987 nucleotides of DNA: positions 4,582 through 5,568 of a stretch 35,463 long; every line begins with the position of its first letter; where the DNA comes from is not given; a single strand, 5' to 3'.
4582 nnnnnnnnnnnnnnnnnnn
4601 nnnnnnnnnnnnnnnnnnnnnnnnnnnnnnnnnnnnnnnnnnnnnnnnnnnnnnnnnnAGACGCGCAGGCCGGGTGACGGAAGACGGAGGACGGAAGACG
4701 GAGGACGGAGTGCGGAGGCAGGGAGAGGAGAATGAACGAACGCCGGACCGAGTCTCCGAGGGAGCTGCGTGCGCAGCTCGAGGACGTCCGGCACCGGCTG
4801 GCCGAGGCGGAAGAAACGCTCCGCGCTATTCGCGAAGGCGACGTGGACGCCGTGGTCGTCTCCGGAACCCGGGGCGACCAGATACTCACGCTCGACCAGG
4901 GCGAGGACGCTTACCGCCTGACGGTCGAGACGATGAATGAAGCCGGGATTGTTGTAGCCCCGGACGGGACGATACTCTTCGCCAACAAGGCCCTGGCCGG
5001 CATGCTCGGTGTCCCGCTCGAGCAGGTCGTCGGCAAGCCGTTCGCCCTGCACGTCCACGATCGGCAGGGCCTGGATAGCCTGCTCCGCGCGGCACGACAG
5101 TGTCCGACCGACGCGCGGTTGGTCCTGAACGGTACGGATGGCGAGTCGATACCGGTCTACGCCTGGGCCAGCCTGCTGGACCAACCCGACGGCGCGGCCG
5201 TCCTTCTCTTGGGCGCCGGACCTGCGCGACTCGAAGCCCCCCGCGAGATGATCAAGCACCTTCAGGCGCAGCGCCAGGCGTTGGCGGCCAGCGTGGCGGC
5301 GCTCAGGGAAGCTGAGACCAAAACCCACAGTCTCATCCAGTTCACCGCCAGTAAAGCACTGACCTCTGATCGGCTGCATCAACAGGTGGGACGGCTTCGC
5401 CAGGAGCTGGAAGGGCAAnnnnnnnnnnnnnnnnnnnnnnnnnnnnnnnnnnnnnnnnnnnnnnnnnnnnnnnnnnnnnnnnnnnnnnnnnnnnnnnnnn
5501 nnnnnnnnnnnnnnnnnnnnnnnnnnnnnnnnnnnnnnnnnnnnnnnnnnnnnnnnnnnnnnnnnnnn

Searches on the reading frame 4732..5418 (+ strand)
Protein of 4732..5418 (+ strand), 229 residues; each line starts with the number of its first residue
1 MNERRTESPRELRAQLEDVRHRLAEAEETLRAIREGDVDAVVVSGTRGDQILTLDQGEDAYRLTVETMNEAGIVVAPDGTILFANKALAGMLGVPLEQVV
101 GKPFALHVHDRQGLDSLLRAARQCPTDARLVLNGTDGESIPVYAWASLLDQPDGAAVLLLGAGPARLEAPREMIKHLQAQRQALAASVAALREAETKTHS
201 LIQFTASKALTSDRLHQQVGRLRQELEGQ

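Call 49: find_homologous_proteins(query=window:4732-5418:+, max_evalue=0.00001)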
Query seq(229 aa) (229 aa): 78 proteins with E <= 0.00001 among 7500 candidates.
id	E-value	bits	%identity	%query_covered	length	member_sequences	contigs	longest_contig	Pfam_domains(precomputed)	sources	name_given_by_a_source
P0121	4.2e-94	332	74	100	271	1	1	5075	PF00158.33,PF08448.17,PF00989.32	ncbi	ncbi:MAG: PAS domain S-box protein, partial [bacterium]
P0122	1.5e-53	199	50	92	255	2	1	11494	PF08448.17,PF00989.32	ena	-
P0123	5.4e-53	198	53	84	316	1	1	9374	PF13426.14,PF13188.14,PF08448.17,PF00989.32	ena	-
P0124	3.2e-46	175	54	76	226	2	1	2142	PF08448.17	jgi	jgi:PAS domain S-box-containing protein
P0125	5.2e-43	165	73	49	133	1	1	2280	PF08448.17,PF00989.32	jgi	-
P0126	2.0e-36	143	42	79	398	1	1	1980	PF13596.13,PF08447.19,PF13426.14,PF13188.14,PF12860.14,PF08448.17,PF00989.32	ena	-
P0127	2.7e-35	140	42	70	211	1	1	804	PF13426.14,PF00989.32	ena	-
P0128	4.2e-35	139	42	88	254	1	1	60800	PF13426.14,PF24820.2,PF08448.17,PF00989.32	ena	-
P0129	4.9e-35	139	44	79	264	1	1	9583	PF13426.14,PF24820.2,PF00989.32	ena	-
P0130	6.4e-35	139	43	88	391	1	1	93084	PF08447.19,PF13426.14,PF24820.2,PF08448.17,PF00989.32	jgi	jgi:PAS domain S-box-containing protein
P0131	7.9e-34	135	41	71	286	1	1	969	PF08447.19,PF13426.14,PF00989.32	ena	-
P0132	3.2e-33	133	44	76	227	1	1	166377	PF13426.14,PF24820.2,PF08448.17,PF00989.32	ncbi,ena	-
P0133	8.4e-31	125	42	49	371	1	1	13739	PF13426.14,PF13188.14,PF12860.14,PF24820.2,PF08448.17,PF00512.32,PF00989.32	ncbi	-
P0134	5.7e-27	113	42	64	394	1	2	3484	PF13426.14,PF07730.20,PF08448.17,PF02518.32,PF00989.32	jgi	-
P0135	8.9e-27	112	35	90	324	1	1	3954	PF13426.14,PF24820.2,PF07730.20,PF08448.17,PF00989.32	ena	-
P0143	1.4e-24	105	44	56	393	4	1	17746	PF13426.14,PF07730.20,PF08448.17,PF02518.32,PF00989.32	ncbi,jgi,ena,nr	ncbi:MAG TPA: ATP-binding protein [Thermodesulfobacteriota bacterium]|nr:ATP-binding protein [Thermo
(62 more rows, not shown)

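Call 50: find_encoding_contigs(protein=P0143, flank=5000, max_places=1)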
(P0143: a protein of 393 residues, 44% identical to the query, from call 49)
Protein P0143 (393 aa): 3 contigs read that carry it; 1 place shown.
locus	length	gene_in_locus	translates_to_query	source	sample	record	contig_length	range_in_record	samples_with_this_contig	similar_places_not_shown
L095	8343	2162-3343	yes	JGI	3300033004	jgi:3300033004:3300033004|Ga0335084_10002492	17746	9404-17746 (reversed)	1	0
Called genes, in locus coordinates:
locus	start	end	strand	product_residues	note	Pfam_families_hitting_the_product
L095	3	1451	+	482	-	?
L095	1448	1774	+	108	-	PF07689:KaiB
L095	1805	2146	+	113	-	PF07689:KaiB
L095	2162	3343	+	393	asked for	PF00989:PAS (weak), PF08448:PAS_4 (weak), PF13426:PAS_9, PF07730:HisKA_3 (weak), PF02518:HATPase_c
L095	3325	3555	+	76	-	-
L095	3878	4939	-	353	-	PF00730:HhH-GPD, PF00633:HHH, PF14815:NUDIX_4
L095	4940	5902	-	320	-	PF04055:Radical_SAM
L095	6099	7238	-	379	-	PF04055:Radical_SAM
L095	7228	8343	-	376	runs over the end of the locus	PF00890:FAD_binding_2 (weak), PF01134:GIDA (weak), PF01266:DAO (weak), PF03486:HI0933_like (weak), PF07992:Pyr_redox_2, PF12831:FAD_oxidored, PF13450:NAD_binding_8, PF22578:GGR_cat, +2 more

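Call 51: find_encoding_contigs(protein=P0130, flank=5000, max_places=1)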
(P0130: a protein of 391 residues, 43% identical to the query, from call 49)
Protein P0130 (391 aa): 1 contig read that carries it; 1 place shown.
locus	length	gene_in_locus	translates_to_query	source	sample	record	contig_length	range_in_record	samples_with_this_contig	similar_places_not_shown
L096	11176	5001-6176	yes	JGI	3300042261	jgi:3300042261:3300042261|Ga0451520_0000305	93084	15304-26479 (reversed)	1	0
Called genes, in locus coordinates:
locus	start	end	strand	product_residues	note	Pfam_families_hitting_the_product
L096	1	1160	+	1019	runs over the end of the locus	PF00497:SBP_bac_3, PF00989:PAS (weak), PF13188:PAS_8 (faint), PF13426:PAS_9, PF08447:PAS_3 (weak), PF00989:PAS (weak), PF08448:PAS_4, PF13426:PAS_9 (weak)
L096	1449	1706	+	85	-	-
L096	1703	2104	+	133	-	PF01850:PIN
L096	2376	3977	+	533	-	PF00154:RecA_N (faint), PF03796:DnaB_C (faint), PF06745:ATPase, PF13481:AAA_25, PF23442:DUF7125 (faint), PF13191:AAA_16 (faint), PF06745:ATPase, PF13481:AAA_25, +2 more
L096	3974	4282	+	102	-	PF07689:KaiB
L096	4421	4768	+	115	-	PF07689:KaiB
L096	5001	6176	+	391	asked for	PF00989:PAS, PF08448:PAS_4, PF13426:PAS_9, PF24820:Diguanyl_cycl_sensor (weak), PF08447:PAS_3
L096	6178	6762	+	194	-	PF05635:23S_rRNA_IVP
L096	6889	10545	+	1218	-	PF13493:DUF4118, PF00989:PAS (weak), PF08448:PAS_4 (weak), PF13188:PAS_8 (faint), PF13426:PAS_9 (weak), PF08447:PAS_3 (weak), PF00512:HisKA, PF02518:HATPase_c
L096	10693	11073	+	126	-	PF05635:23S_rRNA_IVP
